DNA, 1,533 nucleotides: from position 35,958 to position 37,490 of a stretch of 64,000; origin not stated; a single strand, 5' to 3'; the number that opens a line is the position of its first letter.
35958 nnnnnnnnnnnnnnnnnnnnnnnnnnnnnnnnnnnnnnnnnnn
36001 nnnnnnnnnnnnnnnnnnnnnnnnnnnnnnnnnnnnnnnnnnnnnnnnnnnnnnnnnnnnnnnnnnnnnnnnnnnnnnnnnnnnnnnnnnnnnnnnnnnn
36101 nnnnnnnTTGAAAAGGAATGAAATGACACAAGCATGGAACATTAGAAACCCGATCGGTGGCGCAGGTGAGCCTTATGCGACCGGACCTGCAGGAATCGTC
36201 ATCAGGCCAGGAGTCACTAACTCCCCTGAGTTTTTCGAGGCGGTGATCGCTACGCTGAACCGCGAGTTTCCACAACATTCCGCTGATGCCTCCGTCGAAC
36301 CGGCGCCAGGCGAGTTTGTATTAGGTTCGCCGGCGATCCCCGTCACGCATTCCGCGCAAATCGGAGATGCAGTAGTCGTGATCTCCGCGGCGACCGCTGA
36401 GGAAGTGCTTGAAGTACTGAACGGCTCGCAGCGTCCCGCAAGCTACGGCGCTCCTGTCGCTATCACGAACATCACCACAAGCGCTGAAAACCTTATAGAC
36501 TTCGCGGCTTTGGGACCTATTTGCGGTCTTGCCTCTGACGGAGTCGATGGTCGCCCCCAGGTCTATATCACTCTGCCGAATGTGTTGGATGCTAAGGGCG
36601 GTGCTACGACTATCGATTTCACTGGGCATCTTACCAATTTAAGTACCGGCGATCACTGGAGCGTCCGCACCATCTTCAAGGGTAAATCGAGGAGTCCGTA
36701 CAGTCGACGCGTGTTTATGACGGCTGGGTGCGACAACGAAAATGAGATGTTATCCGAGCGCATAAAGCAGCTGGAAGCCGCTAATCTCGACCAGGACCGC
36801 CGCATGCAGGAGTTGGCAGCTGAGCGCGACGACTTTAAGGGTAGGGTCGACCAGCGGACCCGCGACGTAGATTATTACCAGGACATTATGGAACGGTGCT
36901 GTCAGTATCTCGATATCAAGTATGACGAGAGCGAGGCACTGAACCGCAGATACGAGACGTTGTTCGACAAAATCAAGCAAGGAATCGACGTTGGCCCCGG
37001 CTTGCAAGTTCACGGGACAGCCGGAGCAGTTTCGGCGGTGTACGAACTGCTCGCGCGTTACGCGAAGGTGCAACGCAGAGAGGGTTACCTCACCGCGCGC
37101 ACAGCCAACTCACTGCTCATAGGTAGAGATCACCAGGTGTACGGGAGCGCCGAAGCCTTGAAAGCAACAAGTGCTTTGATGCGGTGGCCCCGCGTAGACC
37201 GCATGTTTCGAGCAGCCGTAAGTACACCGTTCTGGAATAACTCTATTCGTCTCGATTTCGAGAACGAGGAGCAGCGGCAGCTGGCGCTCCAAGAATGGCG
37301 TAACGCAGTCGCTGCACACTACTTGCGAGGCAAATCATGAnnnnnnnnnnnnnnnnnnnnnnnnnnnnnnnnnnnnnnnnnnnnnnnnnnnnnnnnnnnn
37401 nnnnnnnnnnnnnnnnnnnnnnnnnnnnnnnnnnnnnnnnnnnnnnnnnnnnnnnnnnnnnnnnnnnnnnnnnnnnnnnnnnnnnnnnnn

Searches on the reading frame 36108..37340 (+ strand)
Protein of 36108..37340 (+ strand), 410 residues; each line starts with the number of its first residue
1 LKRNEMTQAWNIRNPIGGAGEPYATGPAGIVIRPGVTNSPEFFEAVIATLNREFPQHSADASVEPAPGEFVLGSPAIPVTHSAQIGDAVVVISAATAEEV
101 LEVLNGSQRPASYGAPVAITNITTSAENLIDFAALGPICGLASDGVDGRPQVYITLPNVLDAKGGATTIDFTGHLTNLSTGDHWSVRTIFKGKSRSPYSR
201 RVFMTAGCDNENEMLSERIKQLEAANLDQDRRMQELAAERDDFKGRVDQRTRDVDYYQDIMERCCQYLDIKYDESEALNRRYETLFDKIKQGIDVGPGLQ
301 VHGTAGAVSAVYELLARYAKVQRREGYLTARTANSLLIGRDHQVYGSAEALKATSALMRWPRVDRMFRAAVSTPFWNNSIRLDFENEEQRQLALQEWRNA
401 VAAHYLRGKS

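Call 48: search_protein_families(library=phrogs, proteins=[window:36108-37340:+], max_evalue=0.001)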
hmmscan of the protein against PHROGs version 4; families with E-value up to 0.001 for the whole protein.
window:36108-37340:+ (410 aa): 0 families

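Call 51: search_protein_families(library=pfam, proteins=[window:36108-37340:+], max_evalue=1)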
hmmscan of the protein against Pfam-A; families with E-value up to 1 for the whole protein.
window:36108-37340:+ (410 aa): 1 family
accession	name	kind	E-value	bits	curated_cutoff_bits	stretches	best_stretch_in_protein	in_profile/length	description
PF18822.6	CdvA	-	0.013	16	30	1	229-294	27-92/123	CdvA-like coiled-coil domain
